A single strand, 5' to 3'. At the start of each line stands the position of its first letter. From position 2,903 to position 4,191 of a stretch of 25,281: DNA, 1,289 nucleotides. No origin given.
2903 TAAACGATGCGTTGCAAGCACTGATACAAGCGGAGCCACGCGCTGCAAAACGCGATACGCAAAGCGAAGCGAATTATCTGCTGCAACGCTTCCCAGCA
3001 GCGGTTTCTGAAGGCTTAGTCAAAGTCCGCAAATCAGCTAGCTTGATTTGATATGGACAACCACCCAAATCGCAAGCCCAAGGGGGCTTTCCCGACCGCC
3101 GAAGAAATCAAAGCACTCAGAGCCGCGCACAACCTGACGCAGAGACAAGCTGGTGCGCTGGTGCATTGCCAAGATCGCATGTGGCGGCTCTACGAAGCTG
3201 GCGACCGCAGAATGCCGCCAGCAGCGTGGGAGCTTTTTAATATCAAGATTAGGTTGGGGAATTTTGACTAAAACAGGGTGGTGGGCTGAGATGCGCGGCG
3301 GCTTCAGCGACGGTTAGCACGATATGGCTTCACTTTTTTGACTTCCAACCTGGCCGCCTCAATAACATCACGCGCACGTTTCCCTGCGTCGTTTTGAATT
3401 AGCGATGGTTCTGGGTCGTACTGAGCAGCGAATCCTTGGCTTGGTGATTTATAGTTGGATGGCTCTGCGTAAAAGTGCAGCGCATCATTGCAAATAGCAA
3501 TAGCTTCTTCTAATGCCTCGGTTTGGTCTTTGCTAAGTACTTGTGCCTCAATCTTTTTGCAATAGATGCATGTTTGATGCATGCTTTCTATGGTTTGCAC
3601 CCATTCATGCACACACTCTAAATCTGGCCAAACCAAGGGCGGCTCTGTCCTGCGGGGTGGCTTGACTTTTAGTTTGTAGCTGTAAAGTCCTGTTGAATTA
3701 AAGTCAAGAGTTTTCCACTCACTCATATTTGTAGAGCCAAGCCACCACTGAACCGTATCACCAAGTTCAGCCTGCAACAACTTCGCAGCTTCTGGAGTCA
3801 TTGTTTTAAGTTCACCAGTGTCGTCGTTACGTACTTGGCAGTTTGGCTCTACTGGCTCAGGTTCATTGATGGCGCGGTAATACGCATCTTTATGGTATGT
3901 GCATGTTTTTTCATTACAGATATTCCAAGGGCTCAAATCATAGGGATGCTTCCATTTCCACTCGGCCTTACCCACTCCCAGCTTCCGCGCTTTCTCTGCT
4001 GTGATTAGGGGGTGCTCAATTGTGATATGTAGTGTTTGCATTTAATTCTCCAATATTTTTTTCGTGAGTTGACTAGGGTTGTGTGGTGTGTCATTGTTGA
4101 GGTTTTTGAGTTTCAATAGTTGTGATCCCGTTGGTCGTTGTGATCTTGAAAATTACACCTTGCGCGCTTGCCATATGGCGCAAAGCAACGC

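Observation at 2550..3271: Candidate anti-defence operon with acr-aca architecture and an unknown 135-aa cargo gene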

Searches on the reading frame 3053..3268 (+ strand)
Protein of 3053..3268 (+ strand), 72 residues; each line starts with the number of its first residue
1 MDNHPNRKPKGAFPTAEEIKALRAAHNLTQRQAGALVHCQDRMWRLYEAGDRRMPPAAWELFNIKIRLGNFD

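Call 3: search_protein_families(library=pfam, proteins=[window:3053-3268:+], max_evalue=1)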
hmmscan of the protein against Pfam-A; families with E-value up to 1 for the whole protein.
window:3053-3268:+ (72 aa): 4 families
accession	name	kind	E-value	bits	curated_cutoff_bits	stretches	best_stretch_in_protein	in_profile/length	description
PF13560.12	HTH_31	-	2.9e-06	27.9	27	1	17-60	4-48/64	Helix-turn-helix domain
PF15731.11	MqsA_antitoxin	-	0.023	15.2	30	1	10-64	65-119/131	Antitoxin component of bacterial toxin-antitoxin system, MqsA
PF02022.25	Integrase_Zn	-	0.038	14.5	22.6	1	19-40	12-34/38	Integrase Zinc binding domain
PF01381.28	HTH_3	-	0.18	12.3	23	1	19-38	1-20/55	Helix-turn-helix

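Call 4: search_protein_families(library=phrogs, proteins=[window:3053-3268:+], max_evalue=0.1)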
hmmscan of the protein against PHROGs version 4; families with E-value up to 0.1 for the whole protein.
window:3053-3268:+ (72 aa): 3 families
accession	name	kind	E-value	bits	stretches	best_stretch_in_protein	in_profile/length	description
phrog_2104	-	unknown function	0.0092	17.2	1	15-61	40-86/103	-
phrog_19114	-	unknown function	0.016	16.2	1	10-64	67-121/135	-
phrog_3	-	transcription regulation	0.017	15.9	1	14-64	88-133/430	transcriptional repressor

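Call 5: search_protein_families(library=ncbifam, proteins=[window:3053-3268:+], max_evalue=1)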
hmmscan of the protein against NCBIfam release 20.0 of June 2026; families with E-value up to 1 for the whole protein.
window:3053-3268:+ (72 aa): 3 families
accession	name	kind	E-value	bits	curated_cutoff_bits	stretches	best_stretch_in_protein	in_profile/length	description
NF040522.1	VC1465_fam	subfamily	3.3e-05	23.9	70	1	19-64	1-46/111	VC1465 family Xer recombination activation factor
TIGR03830.1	CxxCG_CxxCG_HTH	subfamily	4.1e-05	23.4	61.8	1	14-64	65-115/127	type II TA system antitoxin MqsA family protein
NF041951.1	phage_RstR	subfamily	0.0017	18.6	80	1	16-52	4-40/108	RstR family transcriptional repressor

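Call 6: search_protein_families(library=padloc, proteins=[window:3053-3268:+], max_evalue=1)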
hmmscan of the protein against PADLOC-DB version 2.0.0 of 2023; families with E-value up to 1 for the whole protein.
window:3053-3268:+ (72 aa): 0 families

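Call 17: find_homologous_proteins(query=window:3053-3268:+, max_evalue=0.001)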
Query window:3053-3268:+: no candidate shares three 5-residue words with the query. No homologue found.

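Call 32: search_solved_structures(query=window:3053-3268:+, max_evalue=1, show_alignments=3)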
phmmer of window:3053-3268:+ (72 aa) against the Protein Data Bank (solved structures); distinct sequences matched with E-value up to 1: 4.
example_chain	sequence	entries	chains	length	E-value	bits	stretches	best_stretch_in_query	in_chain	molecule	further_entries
7xi5_A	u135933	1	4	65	4.8e-12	49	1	12-68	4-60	Transcriptional regulator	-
2o6q_A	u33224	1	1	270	0.12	16.1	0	3-33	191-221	Variable lymphocyte receptor A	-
9tv9_A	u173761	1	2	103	0.24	15.1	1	16-55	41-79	Antitoxin HigA-2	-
7ewc_A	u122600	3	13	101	0.3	14.8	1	16-51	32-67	Putative antitoxin HigA2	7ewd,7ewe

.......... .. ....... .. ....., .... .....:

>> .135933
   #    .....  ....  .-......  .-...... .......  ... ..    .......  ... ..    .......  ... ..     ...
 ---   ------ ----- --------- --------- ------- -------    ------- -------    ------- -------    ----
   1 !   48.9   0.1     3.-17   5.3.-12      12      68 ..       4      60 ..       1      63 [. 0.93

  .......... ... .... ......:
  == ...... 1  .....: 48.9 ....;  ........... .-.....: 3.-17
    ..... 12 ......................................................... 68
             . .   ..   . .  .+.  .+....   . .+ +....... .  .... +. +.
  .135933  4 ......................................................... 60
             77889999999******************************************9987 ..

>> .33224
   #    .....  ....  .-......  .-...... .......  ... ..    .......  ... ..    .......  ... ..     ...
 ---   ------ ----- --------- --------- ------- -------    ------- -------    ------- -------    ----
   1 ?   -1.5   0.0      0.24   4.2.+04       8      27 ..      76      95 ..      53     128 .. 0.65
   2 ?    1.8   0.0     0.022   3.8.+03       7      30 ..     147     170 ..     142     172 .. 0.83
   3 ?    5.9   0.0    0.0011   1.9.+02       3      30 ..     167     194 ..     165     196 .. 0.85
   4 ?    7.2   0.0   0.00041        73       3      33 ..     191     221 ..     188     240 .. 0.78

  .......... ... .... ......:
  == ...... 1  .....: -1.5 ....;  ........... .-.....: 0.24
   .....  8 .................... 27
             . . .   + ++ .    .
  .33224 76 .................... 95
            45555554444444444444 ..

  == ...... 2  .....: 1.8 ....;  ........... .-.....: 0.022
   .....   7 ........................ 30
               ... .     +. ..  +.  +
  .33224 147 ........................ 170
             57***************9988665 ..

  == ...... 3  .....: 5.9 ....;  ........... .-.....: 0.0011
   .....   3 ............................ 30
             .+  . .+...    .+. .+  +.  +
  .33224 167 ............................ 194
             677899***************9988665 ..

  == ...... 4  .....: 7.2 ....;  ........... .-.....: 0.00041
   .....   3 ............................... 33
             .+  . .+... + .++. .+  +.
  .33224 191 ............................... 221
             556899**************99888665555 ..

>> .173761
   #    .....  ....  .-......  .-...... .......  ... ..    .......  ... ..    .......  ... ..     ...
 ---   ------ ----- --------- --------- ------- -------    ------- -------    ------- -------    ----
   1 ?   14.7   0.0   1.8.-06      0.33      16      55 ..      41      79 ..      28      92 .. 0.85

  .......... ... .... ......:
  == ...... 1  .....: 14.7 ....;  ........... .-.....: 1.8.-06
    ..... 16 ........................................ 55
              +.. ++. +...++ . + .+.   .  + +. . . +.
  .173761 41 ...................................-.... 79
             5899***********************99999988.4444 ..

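Call 48: search_dna_similar(query=window:3053-3268:+, collection=phages, mode=protein, max_evalue=0.001, max_rows=30)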
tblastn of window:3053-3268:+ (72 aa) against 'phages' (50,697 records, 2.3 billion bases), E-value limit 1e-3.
Records with a match: 5; places in all: 5; records where one place covers at least 80% of the query: 0.
Best place of each record, by identity: <60% 5.
By first word of the organism name: Ralstonia 4; Pseudomonas 1.
By host as written in the record: Ralstonia pseudosolanacearum I-31 (MT043) 3; Ralstonia pseudosolanacearum I-31 (MT035) 1; Pseudomonas aeruginosa 188 1.
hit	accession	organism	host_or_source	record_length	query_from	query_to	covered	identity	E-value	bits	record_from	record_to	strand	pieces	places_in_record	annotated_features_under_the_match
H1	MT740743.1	Ralstonia phage Hyacinthe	Ralstonia pseudosolanacearum I-31 ...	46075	14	66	74%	58.5%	1e-12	66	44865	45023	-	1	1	hypothetical protein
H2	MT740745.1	Ralstonia phage Raharianne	Ralstonia pseudosolanacearum I-31 ...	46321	14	66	74%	58.5%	1e-12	66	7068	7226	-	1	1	none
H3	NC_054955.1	Ralstonia phage Raharianne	Ralstonia pseudosolanacearum I-31 ...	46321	14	66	74%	58.5%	1e-12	66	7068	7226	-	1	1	none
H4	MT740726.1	Ralstonia phage Albius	Ralstonia pseudosolanacearum I-31 ...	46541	14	66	74%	58.5%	1e-12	66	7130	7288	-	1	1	none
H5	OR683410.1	Pseudomonas phage Sirocco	Pseudomonas aeruginosa 188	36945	16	69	75%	40.7%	4e-6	47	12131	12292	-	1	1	helix-turn-helix domain-containing protein | hypothetical protein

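Call 50: get_annotated_region(hit=H1, flank=2500)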
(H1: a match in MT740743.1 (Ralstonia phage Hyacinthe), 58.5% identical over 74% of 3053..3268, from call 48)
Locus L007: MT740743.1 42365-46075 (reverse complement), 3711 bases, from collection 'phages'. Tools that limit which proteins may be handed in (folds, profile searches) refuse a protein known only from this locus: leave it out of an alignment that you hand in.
description: Ralstonia phage Hyacinthe, complete genome.
organism: Ralstonia phage Hyacinthe (NCBI taxid 2759731)
taxonomy: Viruses; Duplodnaviria; Heunggongvirae; Uroviricota; Caudoviricetes; Rahariannevirus; Rahariannevirus raharianne
host: Ralstonia pseudosolanacearum I-31 (MT035); source: aubergine plant field; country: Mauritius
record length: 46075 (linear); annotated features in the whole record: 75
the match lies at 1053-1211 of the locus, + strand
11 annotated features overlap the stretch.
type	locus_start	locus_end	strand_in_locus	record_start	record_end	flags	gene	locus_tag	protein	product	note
CDS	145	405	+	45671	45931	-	-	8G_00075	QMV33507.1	hypothetical protein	-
CDS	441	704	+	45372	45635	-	-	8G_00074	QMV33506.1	hypothetical protein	-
CDS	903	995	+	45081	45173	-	-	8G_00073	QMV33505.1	hypothetical protein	-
CDS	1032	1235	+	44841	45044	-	-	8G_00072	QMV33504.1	hypothetical protein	-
CDS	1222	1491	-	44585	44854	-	-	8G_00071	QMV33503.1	hypothetical protein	-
CDS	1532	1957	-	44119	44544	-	-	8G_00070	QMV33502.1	hypothetical protein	-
CDS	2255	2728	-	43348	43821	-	-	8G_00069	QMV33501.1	hypothetical protein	-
CDS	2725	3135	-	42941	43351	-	-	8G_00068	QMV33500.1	hypothetical protein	-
CDS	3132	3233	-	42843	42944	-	-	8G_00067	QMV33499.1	hypothetical protein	-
CDS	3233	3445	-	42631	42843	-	-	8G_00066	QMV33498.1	hypothetical protein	-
CDS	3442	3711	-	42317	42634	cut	-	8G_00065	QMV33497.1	hypothetical protein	-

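Call 51: get_annotated_region(hit=H2, flank=2500)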
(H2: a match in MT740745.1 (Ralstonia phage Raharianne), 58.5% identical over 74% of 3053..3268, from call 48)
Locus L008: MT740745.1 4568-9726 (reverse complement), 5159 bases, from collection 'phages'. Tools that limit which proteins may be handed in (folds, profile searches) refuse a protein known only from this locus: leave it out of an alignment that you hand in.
description: Ralstonia phage Raharianne, complete genome.
organism: Ralstonia phage Raharianne (NCBI taxid 2759715)
taxonomy: Viruses; Duplodnaviria; Heunggongvirae; Uroviricota; Caudoviricetes; Rahariannevirus; Rahariannevirus raharianne
host: Ralstonia pseudosolanacearum I-31 (MT043); source: tomato plant greenhouse; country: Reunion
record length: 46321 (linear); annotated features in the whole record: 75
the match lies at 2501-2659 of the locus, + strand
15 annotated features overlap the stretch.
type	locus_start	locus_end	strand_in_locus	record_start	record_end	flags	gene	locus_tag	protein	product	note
CDS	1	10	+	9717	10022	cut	-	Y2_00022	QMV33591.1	hypothetical protein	-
CDS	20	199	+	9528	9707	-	-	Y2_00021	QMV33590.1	hypothetical protein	-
CDS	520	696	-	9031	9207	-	-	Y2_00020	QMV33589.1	hypothetical protein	-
CDS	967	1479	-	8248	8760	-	-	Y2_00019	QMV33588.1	hypothetical protein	-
CDS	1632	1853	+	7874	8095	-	-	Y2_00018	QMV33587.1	hypothetical protein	-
CDS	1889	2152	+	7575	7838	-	-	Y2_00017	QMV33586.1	hypothetical protein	-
CDS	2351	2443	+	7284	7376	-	-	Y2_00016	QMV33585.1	hypothetical protein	-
CDS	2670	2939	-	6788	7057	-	-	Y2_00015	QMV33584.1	hypothetical protein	-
CDS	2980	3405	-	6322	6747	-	-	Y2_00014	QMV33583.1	hypothetical protein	-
CDS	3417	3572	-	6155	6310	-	-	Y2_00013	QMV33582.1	hypothetical protein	-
CDS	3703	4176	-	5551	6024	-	-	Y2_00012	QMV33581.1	hypothetical protein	-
CDS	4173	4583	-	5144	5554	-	-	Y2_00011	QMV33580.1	hypothetical protein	-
CDS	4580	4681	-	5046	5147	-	-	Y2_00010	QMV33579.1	hypothetical protein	-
CDS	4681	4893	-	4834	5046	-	-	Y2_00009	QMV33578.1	hypothetical protein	-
CDS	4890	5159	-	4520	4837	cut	-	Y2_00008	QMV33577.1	hypothetical protein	-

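Call 52: get_annotated_region(hit=H5, flank=2500)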
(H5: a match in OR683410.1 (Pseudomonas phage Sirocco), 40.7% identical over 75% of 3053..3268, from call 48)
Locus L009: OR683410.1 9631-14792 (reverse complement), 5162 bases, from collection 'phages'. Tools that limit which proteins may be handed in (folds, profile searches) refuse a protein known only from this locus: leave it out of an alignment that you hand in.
description: Pseudomonas phage Sirocco, complete genome.
organism: Pseudomonas phage Sirocco (NCBI taxid 3097010)
taxonomy: Viruses; Duplodnaviria; Heunggongvirae; Uroviricota; Caudoviricetes; Peduoviridae; Citexvirus
host: Pseudomonas aeruginosa 188; source: -; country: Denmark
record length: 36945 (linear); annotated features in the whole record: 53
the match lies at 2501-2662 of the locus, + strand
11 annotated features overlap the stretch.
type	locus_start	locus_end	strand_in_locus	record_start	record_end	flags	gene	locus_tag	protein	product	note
CDS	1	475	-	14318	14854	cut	-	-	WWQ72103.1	tail formation protein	label: GpI tail formation protein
CDS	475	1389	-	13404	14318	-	-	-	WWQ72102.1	baseplate assembly protein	label: GpJ baseplate assembly protein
CDS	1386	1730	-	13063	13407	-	-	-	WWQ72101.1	baseplate wedge protein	label: baseplate wedge protein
CDS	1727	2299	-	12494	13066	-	-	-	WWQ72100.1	baseplate assembly protein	label: GpV baseplate assembly protein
CDS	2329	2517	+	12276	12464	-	-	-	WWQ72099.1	hypothetical protein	-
CDS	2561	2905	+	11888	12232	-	-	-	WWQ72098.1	helix-turn-helix domain-containing protein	label: helix-turn-helix domain-containing protein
CDS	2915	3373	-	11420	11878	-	-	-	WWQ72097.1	virion morphogenesis protein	label: virion morphogenesis protein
CDS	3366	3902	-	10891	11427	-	-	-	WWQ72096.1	tail completion protein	label: GpR tail completion protein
CDS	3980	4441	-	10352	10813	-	-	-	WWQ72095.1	LysB family lysis regulatory protein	label: Phage lysis regulatory protein, LysB family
CDS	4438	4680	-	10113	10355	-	-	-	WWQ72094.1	hypothetical protein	-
CDS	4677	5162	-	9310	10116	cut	-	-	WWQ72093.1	endolysin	label: endolysin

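Call 60: find_related_loci(query=A3, collection=genome_contigs, flank=2500)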
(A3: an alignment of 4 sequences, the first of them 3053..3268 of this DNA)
Query A3 (72 aa) in genome_contigs; peptide patterns used: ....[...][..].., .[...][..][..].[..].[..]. (x = any residue, [..] = any of these).
309 stretches matched a pattern; 108 encode a relative of the query (tblastn E <= 1e-3); the best 80 are kept; 80 distinct loci.
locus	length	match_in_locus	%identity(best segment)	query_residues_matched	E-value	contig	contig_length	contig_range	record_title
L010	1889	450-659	59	1-68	1e-21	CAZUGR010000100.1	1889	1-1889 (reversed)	MAG TPA_asm: uncultured Candidatus Saccharibacteria bacterium isolate SRP300315_co1_13 genome assembly, contig: NODE_282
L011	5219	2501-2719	52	1-71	3e-18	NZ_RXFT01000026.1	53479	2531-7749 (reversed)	Variovorax guangxiensis strain DSM 27352 26, whole genome shotgun sequence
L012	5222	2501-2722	51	1-72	3e-18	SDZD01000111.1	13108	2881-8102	MAG: bacterium isolate PMG_196 scaffold_19710, whole genome shotgun sequence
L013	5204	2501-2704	53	1-65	6e-18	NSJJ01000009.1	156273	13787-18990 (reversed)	MAG: Sulfuricella denitrificans isolate Ru_enrich_SD NODE_49_length_156273_cov_14.0898, whole genome shotgun sequence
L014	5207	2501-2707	55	1-66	5e-18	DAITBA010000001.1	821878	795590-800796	MAG TPA_asm: Rhodocyclaceae bacterium isolate CTOTU46452 NODE_1_length_821878_cov_16.501340, whole genome shotgun sequen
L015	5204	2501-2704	51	1-66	9e-17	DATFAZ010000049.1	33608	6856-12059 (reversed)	MAG TPA_asm: Noviherbaspirillum sp. isolate SMAG_U8515 k141_440371, whole genome shotgun sequence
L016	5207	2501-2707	51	1-67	1e-16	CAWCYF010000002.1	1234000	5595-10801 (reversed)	MAG: uncultured Acidobacteriota bacterium isolate MFD09603.bin.2.26 genome assembly, contig: contig_7099, whole genome s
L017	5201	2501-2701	52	1-65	1e-16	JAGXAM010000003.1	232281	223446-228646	MAG: Hyphomicrobiales bacterium isolate REEB77 contig-150_19, whole genome shotgun sequence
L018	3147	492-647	60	14-65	3e-16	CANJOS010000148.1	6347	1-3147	MAG: Comamonadaceae bacterium isolate RH-23may17-273 genome assembly, contig: RH-23may17-C104470, whole genome shotgun s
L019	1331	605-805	51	1-65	4e-16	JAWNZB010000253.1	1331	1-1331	MAG: Candidatus Igneacidithiobacillus chanchocoensis isolate mCHCt20 spades_34696, whole genome shotgun sequence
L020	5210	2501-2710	50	1-68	5e-16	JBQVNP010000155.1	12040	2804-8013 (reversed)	MAG: Roseateles sp. isolate Poolinfecte_2 k141_307833_length_12040_cov_4.9926, whole genome shotgun sequence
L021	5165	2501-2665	53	14-68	8e-16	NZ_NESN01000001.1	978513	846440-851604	Limnohabitans parvus II-B4 LimC-II-B4-C1, whole genome shotgun sequence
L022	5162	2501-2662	56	14-67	2e-15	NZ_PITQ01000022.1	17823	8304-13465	Rahnella sp. AA NODE_22_length_17823_cov_28.2881, whole genome shotgun sequence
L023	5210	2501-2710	50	1-68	3e-15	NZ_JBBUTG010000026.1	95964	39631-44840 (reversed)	Ideonella lacteola strain DXS29W DXS29W_ctg026, whole genome shotgun sequence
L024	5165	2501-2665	47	14-68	5e-15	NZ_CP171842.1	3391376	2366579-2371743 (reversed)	Limnohabitans sp. DCL3 chromosome, complete genome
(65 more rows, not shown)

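Call 65: search_protein_families(library=pfam, alignment_id=A4, max_evalue=0.001)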
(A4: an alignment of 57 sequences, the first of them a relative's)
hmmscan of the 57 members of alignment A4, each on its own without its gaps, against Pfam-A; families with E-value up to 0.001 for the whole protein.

A. member 1, L010:5-445:+ (147 aa): 0 families

B. families by the number of members that match (of 57 scanned): 5 families
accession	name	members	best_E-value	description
PF03466.25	LysR_substrate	1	1.5e-38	LysR substrate binding domain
PF00126.33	HTH_1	1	5.2e-19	Bacterial regulatory helix-turn-helix protein, lysR family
PF01844.29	HNH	1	3.3e-10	HNH endonuclease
PF13395.12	HNH_4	1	4.1e-10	HNH endonuclease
PF14279.12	HNH_5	1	4.3e-09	HNH endonuclease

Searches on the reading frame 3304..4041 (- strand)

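Call 3: search_protein_families(library=pfam, proteins=[window:3304-4041:-], max_evalue=1)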
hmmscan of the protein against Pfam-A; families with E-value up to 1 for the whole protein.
window:3304-4041:- (245 aa): 0 families

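Call 4: search_protein_families(library=phrogs, proteins=[window:3304-4041:-], max_evalue=0.1)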
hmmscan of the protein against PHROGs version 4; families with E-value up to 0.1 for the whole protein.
window:3304-4041:- (245 aa): 1 family
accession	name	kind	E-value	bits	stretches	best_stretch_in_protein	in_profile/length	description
phrog_28422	-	unknown function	0.098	13.9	0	136-176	5-42/75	-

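Call 5: search_protein_families(library=ncbifam, proteins=[window:3304-4041:-], max_evalue=1)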
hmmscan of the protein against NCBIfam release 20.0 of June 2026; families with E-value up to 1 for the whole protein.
window:3304-4041:- (245 aa): 0 families

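Call 6: search_protein_families(library=padloc, proteins=[window:3304-4041:-], max_evalue=1)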
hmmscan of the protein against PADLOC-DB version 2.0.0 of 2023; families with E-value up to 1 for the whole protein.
window:3304-4041:- (245 aa): 1 family
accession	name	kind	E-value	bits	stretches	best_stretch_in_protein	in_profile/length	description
PDLC02345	AbiH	-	0.026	12.1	1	144-196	149-200/343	AbiH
